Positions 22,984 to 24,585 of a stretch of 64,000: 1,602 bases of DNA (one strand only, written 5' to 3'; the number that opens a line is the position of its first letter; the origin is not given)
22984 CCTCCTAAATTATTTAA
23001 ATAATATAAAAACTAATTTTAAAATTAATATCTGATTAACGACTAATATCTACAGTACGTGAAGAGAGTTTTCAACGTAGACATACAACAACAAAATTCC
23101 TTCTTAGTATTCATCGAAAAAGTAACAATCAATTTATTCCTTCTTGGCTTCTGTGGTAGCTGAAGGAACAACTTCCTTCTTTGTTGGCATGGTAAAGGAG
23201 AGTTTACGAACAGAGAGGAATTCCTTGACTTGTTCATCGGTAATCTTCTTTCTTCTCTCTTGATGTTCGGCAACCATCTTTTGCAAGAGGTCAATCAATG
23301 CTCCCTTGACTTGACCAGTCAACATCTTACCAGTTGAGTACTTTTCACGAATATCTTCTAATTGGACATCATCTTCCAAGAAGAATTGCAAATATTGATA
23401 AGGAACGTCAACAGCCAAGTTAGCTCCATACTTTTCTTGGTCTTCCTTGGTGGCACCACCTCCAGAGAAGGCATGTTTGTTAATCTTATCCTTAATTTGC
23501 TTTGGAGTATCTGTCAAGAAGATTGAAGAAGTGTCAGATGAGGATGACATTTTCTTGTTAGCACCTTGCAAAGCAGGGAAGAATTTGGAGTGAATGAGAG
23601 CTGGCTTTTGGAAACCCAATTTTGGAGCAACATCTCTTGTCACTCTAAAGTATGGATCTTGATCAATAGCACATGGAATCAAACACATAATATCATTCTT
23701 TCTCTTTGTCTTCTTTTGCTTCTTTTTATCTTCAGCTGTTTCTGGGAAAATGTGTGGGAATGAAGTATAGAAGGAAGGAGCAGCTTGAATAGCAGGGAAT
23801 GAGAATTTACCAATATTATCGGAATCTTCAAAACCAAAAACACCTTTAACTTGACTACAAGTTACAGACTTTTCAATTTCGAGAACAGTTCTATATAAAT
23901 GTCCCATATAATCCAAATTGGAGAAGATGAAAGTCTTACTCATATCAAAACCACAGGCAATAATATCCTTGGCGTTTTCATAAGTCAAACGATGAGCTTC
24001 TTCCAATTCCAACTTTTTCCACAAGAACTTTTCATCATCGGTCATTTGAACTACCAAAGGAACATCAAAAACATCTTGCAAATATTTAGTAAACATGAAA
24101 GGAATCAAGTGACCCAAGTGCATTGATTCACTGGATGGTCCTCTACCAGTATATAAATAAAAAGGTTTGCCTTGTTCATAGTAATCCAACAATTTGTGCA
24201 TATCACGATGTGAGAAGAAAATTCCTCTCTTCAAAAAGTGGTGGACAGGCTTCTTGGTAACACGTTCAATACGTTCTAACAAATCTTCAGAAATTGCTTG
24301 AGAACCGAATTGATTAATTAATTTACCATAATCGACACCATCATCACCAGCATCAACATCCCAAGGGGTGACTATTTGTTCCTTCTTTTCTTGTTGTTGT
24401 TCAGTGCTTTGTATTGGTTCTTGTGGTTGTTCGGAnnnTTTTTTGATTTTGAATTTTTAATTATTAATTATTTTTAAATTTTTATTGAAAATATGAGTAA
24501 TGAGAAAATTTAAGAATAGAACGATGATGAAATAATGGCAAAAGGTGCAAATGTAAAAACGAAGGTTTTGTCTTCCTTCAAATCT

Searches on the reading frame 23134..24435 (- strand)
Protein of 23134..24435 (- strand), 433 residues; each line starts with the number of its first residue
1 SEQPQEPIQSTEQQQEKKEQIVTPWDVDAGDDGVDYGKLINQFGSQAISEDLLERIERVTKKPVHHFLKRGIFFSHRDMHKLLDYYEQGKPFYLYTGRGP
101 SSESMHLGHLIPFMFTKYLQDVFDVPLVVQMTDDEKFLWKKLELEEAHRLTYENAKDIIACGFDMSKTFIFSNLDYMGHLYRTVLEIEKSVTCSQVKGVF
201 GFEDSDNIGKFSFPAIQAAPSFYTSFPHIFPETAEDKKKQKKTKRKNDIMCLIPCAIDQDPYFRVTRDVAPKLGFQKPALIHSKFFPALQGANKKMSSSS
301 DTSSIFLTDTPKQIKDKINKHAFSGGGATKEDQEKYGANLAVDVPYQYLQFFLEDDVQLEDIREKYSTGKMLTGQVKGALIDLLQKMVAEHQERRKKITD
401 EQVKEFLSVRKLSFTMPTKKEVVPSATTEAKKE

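Call 76: search_protein_families(library=pfam, proteins=[window:23134-24435:-], max_evalue=0.001)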
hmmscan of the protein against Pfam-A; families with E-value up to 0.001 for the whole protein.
window:23134-24435:- (433 aa): 1 family
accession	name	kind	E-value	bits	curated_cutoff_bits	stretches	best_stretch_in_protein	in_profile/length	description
PF00579.31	tRNA-synt_1b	-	3.3e-24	86.2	21.1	1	89-387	3-290/292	tRNA synthetases class I (W and Y)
